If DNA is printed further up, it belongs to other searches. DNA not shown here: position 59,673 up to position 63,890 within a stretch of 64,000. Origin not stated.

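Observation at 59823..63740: Pmp-like (GGA[ILV]/FxxN) autotransporter encoded 20 nt downstream of tssM, apparently inside the T6SS transcription unit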

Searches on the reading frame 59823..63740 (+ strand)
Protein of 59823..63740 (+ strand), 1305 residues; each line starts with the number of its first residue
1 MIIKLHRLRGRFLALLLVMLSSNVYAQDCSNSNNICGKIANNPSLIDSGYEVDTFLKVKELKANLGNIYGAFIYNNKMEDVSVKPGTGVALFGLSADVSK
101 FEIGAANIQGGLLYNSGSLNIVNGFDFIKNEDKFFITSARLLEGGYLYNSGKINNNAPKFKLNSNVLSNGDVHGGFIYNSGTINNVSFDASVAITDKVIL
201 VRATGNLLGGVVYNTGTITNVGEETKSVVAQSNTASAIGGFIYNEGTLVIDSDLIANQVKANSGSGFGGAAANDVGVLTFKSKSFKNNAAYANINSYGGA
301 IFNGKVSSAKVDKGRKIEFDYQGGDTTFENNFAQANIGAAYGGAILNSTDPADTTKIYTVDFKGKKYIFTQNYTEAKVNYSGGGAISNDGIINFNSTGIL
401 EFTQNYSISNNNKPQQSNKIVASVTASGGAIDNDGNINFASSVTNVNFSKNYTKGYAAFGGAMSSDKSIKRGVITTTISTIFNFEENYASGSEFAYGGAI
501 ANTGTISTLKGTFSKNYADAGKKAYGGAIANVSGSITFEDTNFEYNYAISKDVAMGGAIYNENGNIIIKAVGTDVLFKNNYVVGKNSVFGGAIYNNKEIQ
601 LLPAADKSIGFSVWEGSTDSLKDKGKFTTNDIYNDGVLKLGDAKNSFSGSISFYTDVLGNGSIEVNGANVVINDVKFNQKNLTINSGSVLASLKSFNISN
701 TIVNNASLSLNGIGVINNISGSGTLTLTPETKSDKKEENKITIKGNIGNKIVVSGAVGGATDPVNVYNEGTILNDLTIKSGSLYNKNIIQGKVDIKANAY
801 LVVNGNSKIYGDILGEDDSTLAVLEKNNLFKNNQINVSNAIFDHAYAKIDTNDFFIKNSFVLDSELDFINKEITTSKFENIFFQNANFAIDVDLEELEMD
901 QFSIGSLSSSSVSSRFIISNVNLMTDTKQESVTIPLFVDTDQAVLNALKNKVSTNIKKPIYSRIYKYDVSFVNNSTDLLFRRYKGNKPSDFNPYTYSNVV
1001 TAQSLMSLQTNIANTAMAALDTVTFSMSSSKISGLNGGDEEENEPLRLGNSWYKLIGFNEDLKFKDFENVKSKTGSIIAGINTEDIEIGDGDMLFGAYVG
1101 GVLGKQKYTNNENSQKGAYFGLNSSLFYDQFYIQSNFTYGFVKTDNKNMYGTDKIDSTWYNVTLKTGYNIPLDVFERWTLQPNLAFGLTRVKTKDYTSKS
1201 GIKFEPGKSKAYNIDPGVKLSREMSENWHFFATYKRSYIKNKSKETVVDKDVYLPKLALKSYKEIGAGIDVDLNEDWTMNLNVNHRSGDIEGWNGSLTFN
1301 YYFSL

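Call 6: search_protein_families(library=pfam, proteins=[window:59823-63740:+], max_evalue=0.01)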
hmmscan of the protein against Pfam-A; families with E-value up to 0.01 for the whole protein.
window:59823-63740:+ (1305 aa): 0 families

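Call 8: search_protein_families(library=pfam, proteins=[window:59823-63740:+], max_evalue=10)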
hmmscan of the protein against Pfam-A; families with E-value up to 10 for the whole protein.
window:59823-63740:+ (1305 aa): 0 families

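Call 9: search_protein_families(library=ncbifam, proteins=[window:59823-63740:+], max_evalue=10)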
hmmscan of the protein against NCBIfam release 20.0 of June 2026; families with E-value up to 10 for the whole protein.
window:59823-63740:+ (1305 aa): 0 families

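Call 10: find_homologous_proteins(query=window:59823-63737:+)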
Query window:59823-63737:+ (1305 aa): 229 proteins with E <= 0.001 among 8000 candidates; the best 120 are listed.
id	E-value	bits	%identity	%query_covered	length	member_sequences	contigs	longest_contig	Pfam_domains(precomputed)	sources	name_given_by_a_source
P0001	0.0e+0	2831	100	100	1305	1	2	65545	-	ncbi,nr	ncbi:MAG: autotransporter outer membrane beta-barrel domain-containing protein [Alphaproteobacteria 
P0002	8.4e-63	231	25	90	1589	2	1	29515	-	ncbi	-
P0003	6.2e-53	198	24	92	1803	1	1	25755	-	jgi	jgi:hypothetical protein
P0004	1.0e-49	187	28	90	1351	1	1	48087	-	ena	-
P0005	1.6e-48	183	25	30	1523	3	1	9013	-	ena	-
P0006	2.6e-48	183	28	82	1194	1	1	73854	-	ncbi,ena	-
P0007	5.0e-46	175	25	32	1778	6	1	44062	-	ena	-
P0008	2.2e-45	173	27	84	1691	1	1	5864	PF21785.4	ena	-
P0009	3.4e-43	166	25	90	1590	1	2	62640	-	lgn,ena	-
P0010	7.9e-43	165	34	27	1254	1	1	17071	-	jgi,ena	-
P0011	7.2e-42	161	28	89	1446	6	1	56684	-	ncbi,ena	-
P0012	4.3e-38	149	27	90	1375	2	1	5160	-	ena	-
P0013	7.4e-38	148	27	30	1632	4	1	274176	-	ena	-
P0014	6.8e-36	142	22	34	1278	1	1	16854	-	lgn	-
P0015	6.9e-36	142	26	65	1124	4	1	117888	-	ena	-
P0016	2.3e-35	140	29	44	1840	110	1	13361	PF02415.24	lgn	-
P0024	7.5e-31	125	25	92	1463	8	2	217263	PF02415.24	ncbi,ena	-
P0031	2.5e-29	120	25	35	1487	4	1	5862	PF02415.24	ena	-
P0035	3.0e-28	116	33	45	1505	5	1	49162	PF02415.24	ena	-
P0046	3.1e-26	110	39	10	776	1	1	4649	PF02415.24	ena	-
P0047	2.8e-25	106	24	30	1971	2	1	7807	PF02415.24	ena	-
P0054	8.4e-24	102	28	34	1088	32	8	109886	PF02415.24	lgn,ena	-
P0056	4.6e-23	99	24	31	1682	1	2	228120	PF02415.24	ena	-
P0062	6.7e-22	95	26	65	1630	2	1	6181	PF02415.24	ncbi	-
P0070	7.6e-21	92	25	39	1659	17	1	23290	PF02415.24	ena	-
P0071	7.7e-21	92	26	39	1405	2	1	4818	PF02415.24,PF03797.26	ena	-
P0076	5.0e-20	89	24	80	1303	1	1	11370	PF02415.24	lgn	-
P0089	4.3e-17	79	24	32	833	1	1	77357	PF02415.24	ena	-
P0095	6.3e-17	79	30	18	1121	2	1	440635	PF02415.24,PF21785.4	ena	-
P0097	6.9e-17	79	28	30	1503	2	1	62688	PF13229.13,PF02415.24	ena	-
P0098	8.1e-17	78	25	30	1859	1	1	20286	PF02415.24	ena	-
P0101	1.6e-16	77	25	30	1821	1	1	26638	PF02415.24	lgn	-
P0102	1.6e-16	77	23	32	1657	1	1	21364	PF02415.24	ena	-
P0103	1.8e-16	77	25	30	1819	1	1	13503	PF02415.24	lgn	-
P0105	6.1e-16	76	32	38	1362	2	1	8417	PF02415.24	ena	-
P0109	1.2e-15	75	25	30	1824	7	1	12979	PF02415.24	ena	-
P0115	2.3e-15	74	24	32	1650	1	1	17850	PF02415.24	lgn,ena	-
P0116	4.2e-15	73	25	47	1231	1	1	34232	PF02415.24,PF03797.26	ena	-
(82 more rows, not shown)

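Call 11: find_encoding_contigs(protein=P0001, flank=10000, max_places=4)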
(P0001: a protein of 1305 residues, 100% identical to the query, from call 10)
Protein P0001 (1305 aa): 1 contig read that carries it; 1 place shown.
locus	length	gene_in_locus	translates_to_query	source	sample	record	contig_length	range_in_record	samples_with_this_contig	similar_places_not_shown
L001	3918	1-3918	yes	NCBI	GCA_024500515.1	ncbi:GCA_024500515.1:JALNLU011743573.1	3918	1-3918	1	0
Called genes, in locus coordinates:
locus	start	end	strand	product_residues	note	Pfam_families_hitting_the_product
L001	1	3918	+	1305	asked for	?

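Call 13: find_encoding_contigs(protein=P0002, flank=10000, max_places=2)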
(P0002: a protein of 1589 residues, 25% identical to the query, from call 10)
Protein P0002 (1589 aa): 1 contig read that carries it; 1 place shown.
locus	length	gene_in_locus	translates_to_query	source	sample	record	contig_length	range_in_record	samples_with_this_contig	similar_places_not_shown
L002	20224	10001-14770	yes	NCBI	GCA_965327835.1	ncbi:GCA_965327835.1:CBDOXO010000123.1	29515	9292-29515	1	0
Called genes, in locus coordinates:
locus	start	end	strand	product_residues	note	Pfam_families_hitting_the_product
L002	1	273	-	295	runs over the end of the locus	PF13353:Fer4_12 (faint)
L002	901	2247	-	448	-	PF01554:MatE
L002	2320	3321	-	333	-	PF00753:Lactamase_B, PF12706:Lactamase_B_2 (weak)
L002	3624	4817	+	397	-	PF00375:SDF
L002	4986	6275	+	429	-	PF03313:SDH_alpha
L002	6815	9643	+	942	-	PF20464:MmeI_N, PF20465:MmeI_hel, PF02384:N6_Mtase (faint), PF20473:MmeI_Mtase, PF07669:Eco57I, PF20466:MmeI_TRD, PF20467:MmeI_C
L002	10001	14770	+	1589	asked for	-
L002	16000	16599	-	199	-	-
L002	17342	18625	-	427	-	PF06808:DctM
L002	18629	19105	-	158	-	PF04290:DctQ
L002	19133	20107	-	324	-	PF03480:DctP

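Call 14: find_encoding_contigs(protein=P0004, flank=10000, max_places=2)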
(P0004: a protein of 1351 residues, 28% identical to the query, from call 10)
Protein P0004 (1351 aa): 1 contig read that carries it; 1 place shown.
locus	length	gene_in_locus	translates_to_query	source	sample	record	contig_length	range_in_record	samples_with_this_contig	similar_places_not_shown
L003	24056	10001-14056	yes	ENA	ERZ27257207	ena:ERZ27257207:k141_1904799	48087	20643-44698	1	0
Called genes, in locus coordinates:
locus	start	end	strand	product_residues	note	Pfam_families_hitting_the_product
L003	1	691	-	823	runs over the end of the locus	PF04760:IF2_N, PF00025:Arf (weak), PF00009:GTP_EFTU, PF01926:MMR_HSR1, PF22042:EF-G_D2, PF11987:IF-2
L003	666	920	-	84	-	PF04296:YlxR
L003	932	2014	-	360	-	PF03462:PCRF, PF16326:ABC_tran_CTD (weak), PF00472:RF-1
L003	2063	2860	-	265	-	PF01978:TrmB, PF11495:TrmB_EBD_N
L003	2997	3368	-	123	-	-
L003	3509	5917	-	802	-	PF03030:H_PPase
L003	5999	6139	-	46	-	-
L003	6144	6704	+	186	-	-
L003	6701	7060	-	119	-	PF01050:MannoseP_isomer, PF07883:Cupin_2 (weak)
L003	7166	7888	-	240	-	PF00687:Ribosomal_L1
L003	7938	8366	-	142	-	PF03946:Ribosomal_L11_N, PF00298:Ribosomal_L11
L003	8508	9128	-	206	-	PF02357:NusG, PF00467:KOW (faint)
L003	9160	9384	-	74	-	PF00584:SecE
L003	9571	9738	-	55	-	PF00471:Ribosomal_L33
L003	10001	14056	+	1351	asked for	-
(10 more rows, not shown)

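Call 15: find_encoding_contigs(protein=P0006, flank=10000, max_places=2)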
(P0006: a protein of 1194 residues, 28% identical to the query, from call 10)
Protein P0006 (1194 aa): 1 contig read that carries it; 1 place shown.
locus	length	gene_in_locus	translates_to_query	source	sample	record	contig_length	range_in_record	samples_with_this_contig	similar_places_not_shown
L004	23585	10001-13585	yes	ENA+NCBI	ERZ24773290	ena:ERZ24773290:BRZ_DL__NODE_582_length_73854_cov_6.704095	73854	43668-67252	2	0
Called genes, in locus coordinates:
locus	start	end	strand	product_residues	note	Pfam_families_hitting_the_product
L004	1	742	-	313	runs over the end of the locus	PF03968:LptD_N (faint)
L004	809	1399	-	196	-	PF06835:LptC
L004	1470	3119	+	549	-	-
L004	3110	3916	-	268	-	-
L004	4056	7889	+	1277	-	-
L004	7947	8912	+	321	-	PF00535:Glycos_transf_2, PF10111:Glyco_tranf_2_2, PF13641:Glyco_tranf_2_3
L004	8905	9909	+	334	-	PF00535:Glycos_transf_2, PF10111:Glyco_tranf_2_2, PF13641:Glyco_tranf_2_3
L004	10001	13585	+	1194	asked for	-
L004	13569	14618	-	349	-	PF01073:3Beta_HSD, PF01370:Epimerase, PF02719:Polysacc_synt_2, PF04321:RmlD_sub_bind, PF16363:GDP_Man_Dehyd, PF07993:NAD_binding_4 (faint)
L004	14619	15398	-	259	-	PF00483:NTP_transferase, PF12804:NTP_transf_3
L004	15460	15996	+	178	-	PF00908:dTDP_sugar_isom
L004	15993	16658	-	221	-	PF00132:Hexapep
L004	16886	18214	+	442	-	PF04055:Radical_SAM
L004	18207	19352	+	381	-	PF00465:Fe-ADH, PF13685:Fe-ADH_2 (weak), PF25137:ADH_Fe_C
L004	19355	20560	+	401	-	PF04055:Radical_SAM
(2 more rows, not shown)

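Call 21: find_related_loci(query=A1, collection=genome_contigs, flank=10000)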
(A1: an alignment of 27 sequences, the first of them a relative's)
Query A1 (1458 aa) in genome_contigs; peptide patterns used: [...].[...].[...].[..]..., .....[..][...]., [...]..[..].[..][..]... (x = any residue, [..] = any of these).
378 stretches matched a pattern; 268 encode a relative of the query (tblastn E <= 1e-3); the best 80 are kept; 80 distinct loci.
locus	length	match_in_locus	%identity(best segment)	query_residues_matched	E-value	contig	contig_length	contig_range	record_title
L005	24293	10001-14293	47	9-1455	0e+0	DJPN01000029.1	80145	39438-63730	MAG TPA_asm: Alphaproteobacteria bacterium UBA6411 UBA6411_contig_266, whole genome shotgun sequence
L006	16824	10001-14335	43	14-1455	0e+0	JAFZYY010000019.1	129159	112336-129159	MAG: Alphaproteobacteria bacterium isolate RGIG8225 Water_buffalos_Rumen-5__c1039609, whole genome shotgun sequence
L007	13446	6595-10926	42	17-1455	0e+0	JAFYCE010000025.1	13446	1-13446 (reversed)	MAG: Alphaproteobacteria bacterium isolate RGIG6957 Sheep_Rumen.Co__c588825, whole genome shotgun sequence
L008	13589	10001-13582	42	17-1220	0e+0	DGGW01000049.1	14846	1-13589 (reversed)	MAG TPA_asm: Alphaproteobacteria bacterium UBA3864 UBA3864_contig_14873, whole genome shotgun sequence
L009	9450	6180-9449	44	15-1114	0e+0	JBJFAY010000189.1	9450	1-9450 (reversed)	MAG: Alphaproteobacteria bacterium isolate PUUB15_bin.049 NODE_7773_length_9450_cov_4.272272, whole genome shotgun seque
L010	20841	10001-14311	47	11-1455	0e+0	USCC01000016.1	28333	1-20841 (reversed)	uncultured Rhodospirillaceae bacterium isolate UMGS1574 genome assembly, contig: NODE_911_length_28333_cov_6.714124, who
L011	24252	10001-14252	47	21-1455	0e+0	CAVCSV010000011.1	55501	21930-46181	Limosilactobacillus gorillae isolate H07622-L1_cleanbin_000006 genome assembly, contig: Spades_H07622-L1_contig_277, who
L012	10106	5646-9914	33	30-1455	0e+0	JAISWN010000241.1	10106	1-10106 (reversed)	MAG: Treponema sp. isolate Nc350_bin133 k119_381653, whole genome shotgun sequence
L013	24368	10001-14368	42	6-1454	0e+0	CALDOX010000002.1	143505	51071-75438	MAG TPA_asm: uncultured Alphaproteobacteria bacterium isolate SRR6425755_bin.60_CONCOCT_v1.1_MAG genome assembly, contig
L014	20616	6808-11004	34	45-1455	0e+0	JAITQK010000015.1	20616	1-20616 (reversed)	MAG: Treponema sp. isolate Pq454_bin73 k119_2439801, whole genome shotgun sequence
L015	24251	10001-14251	34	26-1455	0e+0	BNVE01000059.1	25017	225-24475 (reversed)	Spirochaetia bacterium MS502-68 DNA, sequence059, whole genome shotgun sequence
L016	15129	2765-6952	32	41-1455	0e+0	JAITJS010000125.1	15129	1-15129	MAG: Treponema sp. isolate Pcl387_bin184 k119_364448, whole genome shotgun sequence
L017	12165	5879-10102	32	42-1455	0e+0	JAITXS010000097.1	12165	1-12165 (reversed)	MAG: Spirochaetaceae bacterium isolate Zx50_bin7 k119_2730391, whole genome shotgun sequence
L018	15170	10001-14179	33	45-1455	0e+0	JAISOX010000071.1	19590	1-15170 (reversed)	MAG: Treponema sp. isolate Iy174_bin62 k119_2708500, whole genome shotgun sequence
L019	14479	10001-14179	33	45-1455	0e+0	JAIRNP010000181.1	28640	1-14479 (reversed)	MAG: Treponema sp. isolate Cd354_bin38 k119_1853364, whole genome shotgun sequence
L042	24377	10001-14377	46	10-1456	0e+0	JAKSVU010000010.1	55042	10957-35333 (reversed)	MAG: Alphaproteobacteria bacterium isolate Horse_feces367 MAG367_10, whole genome shotgun sequence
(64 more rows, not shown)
